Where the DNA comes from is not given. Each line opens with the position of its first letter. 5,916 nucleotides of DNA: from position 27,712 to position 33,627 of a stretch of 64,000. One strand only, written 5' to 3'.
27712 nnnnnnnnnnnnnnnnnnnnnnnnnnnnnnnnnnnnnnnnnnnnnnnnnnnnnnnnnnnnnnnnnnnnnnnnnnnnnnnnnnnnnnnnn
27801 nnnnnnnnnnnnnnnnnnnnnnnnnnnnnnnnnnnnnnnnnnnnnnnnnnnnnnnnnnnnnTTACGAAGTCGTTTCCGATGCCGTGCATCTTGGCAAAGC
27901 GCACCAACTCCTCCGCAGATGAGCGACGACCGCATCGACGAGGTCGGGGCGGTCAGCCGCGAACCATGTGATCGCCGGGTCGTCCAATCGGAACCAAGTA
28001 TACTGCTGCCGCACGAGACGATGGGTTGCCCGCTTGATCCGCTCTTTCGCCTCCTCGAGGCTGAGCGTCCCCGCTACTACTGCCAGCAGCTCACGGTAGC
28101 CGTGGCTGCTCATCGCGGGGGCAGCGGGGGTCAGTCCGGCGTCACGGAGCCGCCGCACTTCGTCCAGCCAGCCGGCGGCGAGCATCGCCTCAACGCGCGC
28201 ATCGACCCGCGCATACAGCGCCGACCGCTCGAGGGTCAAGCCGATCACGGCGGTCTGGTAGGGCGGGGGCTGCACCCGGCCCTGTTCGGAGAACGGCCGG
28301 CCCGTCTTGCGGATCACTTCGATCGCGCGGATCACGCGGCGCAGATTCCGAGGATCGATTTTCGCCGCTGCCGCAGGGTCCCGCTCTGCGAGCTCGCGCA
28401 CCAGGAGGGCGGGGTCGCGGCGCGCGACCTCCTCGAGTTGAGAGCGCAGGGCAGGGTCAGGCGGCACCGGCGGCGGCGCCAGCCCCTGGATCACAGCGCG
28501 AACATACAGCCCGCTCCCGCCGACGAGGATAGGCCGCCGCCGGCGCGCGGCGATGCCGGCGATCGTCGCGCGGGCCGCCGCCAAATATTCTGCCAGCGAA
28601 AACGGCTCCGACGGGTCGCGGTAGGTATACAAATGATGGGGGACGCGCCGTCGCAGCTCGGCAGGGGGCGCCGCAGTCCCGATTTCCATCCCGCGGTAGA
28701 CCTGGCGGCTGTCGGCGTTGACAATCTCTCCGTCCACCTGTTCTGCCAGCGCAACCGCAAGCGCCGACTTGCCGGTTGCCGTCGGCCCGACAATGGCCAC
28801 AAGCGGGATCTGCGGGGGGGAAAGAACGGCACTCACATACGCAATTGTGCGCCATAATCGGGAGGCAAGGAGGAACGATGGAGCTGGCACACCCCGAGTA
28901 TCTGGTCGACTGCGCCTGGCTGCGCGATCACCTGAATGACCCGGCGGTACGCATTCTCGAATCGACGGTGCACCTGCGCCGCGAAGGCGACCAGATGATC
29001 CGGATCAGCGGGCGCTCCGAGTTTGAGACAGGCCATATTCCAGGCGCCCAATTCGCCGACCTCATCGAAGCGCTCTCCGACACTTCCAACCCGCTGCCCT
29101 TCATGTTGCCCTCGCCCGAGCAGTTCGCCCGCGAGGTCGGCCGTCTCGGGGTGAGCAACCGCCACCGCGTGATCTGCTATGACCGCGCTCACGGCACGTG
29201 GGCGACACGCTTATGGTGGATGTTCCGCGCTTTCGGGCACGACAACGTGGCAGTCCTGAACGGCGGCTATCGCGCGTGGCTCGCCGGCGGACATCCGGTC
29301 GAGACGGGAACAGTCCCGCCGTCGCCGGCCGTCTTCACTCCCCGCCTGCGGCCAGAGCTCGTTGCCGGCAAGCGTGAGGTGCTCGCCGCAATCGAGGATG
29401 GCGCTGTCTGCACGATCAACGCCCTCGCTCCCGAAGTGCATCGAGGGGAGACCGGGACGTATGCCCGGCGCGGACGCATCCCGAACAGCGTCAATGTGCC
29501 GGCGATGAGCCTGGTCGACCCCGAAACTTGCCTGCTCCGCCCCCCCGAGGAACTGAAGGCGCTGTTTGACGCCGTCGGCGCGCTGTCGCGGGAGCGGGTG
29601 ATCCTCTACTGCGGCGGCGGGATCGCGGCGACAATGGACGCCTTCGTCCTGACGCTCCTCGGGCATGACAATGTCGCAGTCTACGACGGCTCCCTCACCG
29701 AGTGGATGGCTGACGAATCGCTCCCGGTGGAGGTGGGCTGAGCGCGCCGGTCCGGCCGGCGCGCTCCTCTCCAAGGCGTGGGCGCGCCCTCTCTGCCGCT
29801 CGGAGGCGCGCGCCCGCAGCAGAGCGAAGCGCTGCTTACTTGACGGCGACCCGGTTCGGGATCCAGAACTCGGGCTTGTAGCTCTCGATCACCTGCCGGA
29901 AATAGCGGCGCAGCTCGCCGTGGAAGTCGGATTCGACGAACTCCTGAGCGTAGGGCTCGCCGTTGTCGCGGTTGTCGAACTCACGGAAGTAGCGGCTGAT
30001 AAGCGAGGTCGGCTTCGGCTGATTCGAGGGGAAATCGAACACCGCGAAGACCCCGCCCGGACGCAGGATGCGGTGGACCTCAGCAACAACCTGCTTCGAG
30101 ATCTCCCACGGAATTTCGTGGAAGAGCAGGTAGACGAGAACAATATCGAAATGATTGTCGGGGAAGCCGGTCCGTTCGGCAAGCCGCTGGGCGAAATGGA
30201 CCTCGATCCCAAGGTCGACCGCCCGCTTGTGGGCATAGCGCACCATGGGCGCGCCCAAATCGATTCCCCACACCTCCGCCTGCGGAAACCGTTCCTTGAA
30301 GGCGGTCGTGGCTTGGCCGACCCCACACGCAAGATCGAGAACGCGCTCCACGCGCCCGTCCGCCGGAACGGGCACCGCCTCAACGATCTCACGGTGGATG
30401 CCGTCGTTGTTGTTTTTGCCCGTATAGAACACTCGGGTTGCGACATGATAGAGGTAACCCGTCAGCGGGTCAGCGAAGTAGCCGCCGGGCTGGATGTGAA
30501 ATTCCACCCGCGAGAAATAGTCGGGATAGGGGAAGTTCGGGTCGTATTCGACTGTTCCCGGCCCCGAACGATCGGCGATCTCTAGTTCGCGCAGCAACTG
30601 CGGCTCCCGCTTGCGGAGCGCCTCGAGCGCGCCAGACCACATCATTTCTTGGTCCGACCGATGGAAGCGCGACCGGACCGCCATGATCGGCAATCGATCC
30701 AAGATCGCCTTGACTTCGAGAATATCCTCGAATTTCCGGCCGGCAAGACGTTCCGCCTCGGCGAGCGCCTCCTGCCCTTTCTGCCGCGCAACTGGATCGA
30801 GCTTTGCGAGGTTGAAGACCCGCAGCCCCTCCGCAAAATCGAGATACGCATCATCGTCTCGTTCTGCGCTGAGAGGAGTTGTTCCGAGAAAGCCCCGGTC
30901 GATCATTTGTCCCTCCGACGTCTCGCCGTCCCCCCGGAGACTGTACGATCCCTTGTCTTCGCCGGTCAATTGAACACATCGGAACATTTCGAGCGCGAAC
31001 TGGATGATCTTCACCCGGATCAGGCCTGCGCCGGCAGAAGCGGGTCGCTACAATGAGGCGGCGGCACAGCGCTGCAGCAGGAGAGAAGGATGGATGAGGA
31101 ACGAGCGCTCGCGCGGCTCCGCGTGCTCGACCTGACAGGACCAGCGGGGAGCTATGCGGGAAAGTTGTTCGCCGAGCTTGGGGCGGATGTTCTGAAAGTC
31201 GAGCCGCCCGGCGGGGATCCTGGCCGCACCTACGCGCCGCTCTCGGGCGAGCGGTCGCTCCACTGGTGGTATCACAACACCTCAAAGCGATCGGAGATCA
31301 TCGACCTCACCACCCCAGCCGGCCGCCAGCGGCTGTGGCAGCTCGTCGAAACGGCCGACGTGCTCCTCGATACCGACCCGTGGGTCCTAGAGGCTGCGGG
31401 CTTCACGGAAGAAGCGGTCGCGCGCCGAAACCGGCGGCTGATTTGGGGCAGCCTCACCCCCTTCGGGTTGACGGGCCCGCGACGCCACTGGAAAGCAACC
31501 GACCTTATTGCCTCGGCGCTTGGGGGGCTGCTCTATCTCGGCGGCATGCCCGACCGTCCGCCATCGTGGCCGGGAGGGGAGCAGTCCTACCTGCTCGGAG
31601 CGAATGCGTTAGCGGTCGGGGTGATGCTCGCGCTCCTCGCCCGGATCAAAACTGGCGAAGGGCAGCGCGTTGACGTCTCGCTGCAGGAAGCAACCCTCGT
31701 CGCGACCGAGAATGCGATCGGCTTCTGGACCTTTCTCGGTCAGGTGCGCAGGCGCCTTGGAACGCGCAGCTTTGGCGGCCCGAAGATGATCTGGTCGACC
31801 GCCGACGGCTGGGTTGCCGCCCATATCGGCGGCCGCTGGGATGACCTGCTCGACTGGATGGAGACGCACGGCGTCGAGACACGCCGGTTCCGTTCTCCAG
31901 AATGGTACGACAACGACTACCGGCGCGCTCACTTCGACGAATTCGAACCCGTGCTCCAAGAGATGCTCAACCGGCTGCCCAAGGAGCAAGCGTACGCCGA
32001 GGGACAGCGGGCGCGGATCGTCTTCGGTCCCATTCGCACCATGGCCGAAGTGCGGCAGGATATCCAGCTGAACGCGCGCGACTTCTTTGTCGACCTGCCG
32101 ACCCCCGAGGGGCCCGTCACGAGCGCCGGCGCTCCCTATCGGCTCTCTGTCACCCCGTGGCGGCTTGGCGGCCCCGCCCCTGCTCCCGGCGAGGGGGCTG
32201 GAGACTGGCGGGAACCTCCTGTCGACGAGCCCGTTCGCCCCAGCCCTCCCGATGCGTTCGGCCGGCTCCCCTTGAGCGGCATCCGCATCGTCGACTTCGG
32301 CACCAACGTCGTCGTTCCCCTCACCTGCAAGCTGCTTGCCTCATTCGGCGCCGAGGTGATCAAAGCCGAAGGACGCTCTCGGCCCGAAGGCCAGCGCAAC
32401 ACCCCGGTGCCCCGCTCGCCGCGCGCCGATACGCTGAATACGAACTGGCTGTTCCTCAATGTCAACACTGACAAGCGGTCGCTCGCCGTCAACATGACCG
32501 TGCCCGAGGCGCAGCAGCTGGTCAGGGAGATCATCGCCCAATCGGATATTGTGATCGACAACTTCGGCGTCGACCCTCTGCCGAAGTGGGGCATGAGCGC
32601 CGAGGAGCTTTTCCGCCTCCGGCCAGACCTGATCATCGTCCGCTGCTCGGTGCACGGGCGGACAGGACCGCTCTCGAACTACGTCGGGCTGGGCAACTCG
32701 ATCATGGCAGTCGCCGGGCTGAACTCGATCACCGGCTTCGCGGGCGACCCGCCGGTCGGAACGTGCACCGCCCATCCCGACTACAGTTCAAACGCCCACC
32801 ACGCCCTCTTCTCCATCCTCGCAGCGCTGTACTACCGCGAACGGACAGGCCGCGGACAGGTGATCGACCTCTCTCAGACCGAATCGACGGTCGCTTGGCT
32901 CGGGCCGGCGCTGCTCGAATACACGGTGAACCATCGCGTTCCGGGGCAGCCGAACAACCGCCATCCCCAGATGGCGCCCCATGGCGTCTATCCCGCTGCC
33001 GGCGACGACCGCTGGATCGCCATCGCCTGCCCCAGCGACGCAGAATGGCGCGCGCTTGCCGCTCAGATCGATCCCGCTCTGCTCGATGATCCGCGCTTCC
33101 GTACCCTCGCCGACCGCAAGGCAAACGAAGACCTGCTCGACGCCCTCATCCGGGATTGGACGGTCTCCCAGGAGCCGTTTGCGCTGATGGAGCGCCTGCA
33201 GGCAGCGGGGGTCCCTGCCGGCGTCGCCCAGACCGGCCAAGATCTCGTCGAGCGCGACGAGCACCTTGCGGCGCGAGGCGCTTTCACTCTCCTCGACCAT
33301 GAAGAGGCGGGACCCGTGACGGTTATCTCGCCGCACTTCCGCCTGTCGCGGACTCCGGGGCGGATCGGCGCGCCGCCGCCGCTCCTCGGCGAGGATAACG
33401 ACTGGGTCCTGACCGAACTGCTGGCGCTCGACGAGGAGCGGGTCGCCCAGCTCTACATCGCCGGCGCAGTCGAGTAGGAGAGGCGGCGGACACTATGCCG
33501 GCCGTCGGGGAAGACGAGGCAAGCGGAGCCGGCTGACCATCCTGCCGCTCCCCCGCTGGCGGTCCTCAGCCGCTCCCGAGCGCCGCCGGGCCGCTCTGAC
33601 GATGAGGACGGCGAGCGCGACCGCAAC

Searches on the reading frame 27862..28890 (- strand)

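Call 14: search_protein_families(library=pfam, proteins=[window:27862-28890:-], max_evalue=0.01)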
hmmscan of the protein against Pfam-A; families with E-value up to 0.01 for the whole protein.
window:27862-28890:- (342 aa): 5 families
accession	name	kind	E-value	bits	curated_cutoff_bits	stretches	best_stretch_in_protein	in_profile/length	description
PF01715.23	IPPT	-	8.7e-80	268.3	23.6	1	63-301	1-241/243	IPP transferase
PF01745.22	IPT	-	1.5e-05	25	20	1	30-76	3-49/233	Isopentenyl transferase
PF13191.12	AAA_16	-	6e-05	24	32.6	1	27-151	23-104/167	AAA ATPase domain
PF13671.12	AAA_33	-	0.00091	20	27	1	30-122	1-74/143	AAA domain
PF02224.24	Cytidylate_kin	-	0.0039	17.4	26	1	31-68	1-36/211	Cytidylate kinase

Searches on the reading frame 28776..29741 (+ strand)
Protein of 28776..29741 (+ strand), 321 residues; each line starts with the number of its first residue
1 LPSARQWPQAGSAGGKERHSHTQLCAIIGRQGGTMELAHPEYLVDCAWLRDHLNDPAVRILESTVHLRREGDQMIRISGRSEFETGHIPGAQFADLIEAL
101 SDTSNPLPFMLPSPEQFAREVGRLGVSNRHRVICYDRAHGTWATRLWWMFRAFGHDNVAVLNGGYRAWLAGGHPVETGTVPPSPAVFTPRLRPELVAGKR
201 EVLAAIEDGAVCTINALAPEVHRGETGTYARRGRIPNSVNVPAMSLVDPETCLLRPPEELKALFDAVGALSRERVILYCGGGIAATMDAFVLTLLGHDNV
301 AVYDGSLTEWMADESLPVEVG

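Call 15: search_protein_families(library=pfam, proteins=[window:28776-29741:+], max_evalue=0.01)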
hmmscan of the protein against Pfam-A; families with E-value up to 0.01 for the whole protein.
window:28776-29741:+ (321 aa): 1 family
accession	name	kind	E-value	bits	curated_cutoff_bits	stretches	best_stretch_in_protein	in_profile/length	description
PF00581.25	Rhodanese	-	2.6e-26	92.5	22.2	2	77-170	19-101/102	Rhodanese-like domain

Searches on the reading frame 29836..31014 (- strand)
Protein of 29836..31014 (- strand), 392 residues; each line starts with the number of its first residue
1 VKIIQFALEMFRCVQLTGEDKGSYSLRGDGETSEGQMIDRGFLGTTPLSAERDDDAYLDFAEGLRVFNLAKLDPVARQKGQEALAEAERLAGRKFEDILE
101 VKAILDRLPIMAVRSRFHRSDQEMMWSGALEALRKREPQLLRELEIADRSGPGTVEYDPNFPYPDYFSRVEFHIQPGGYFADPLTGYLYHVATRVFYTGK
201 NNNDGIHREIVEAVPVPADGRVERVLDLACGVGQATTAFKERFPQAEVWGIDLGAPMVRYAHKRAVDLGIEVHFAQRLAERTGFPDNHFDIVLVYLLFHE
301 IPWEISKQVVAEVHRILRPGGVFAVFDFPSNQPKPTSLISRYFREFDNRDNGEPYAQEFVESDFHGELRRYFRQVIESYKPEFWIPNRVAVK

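Call 15: search_protein_families(library=pfam, proteins=[window:29836-31014:-], max_evalue=0.01)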
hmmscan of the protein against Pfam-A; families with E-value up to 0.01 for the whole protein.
window:29836-31014:- (392 aa): 12 families
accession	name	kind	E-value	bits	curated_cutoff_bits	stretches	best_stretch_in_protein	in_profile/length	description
PF13649.12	Methyltransf_25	-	4.4e-22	79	27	1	225-321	1-97/97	Methyltransferase domain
PF08241.18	Methyltransf_11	-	1.6e-19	70.7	21.2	1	226-324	1-94/95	Methyltransferase domain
PF13847.12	Methyltransf_31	-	9.1e-15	55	27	1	223-329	5-113/145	Methyltransferase domain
PF08242.18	Methyltransf_12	-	1.2e-13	52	30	1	226-323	1-98/98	Methyltransferase domain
PF01209.24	Ubie_methyltran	-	8.7e-11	42.1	20.1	1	219-330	45-156/233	ubiE/COQ5 methyltransferase family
PF13489.12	Methyltransf_23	-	9.4e-07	29.1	27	1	217-328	18-119/164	Methyltransferase domain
PF05175.20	MTS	-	2.9e-06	27.5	23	1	221-326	31-139/170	Methyltransferase small domain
PF03141.22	Methyltransf_29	-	2.7e-05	23.4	23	1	210-330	105-222/506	Putative S-adenosyl-L-methionine-dependent methyltransferase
PF02353.26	CMAS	-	0.00084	19.2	27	1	223-326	64-165/273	Mycolic acid cyclopropane synthetase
PF06080.18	DUF938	-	0.003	17.8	27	0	204-327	12-139/202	Protein of unknown function (DUF938)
PF17780.6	OCRE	-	0.0059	17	24.7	0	178-202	12-36/52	OCRE domain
PF00891.24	Methyltransf_2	-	0.0096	15.7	22.3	0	221-325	62-164/210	O-methyltransferase domain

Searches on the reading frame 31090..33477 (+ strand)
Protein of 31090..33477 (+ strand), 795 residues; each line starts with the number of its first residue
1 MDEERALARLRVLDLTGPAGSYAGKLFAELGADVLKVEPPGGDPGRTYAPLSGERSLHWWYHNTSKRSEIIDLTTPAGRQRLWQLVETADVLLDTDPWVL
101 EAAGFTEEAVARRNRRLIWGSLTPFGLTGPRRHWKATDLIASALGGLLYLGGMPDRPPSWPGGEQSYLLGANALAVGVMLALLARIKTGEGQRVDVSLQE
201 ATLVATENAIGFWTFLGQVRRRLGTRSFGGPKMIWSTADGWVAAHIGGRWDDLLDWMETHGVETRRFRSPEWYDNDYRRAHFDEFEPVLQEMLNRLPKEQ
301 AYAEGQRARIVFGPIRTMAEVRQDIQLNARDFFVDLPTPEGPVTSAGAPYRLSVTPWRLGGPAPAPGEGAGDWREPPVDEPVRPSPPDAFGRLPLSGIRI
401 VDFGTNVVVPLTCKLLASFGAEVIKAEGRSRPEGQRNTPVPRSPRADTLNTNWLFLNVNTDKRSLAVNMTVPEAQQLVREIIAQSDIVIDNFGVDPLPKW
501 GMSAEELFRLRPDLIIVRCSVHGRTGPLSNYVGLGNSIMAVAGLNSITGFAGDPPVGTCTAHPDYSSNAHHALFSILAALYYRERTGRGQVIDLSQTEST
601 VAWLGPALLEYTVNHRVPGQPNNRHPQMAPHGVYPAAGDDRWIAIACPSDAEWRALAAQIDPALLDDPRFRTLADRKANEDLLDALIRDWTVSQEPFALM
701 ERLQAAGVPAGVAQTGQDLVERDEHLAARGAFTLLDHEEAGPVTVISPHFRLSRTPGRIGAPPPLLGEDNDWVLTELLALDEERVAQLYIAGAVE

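Call 15: search_protein_families(library=pfam, proteins=[window:31090-33477:+], max_evalue=0.01)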
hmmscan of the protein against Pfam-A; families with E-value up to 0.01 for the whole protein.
window:31090-33477:+ (795 aa): 1 family
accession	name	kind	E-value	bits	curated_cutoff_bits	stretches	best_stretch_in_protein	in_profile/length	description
PF02515.22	CoA_transf_3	-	2.5e-169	563.6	23.3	2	395-770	1-366/366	CoA-transferase family III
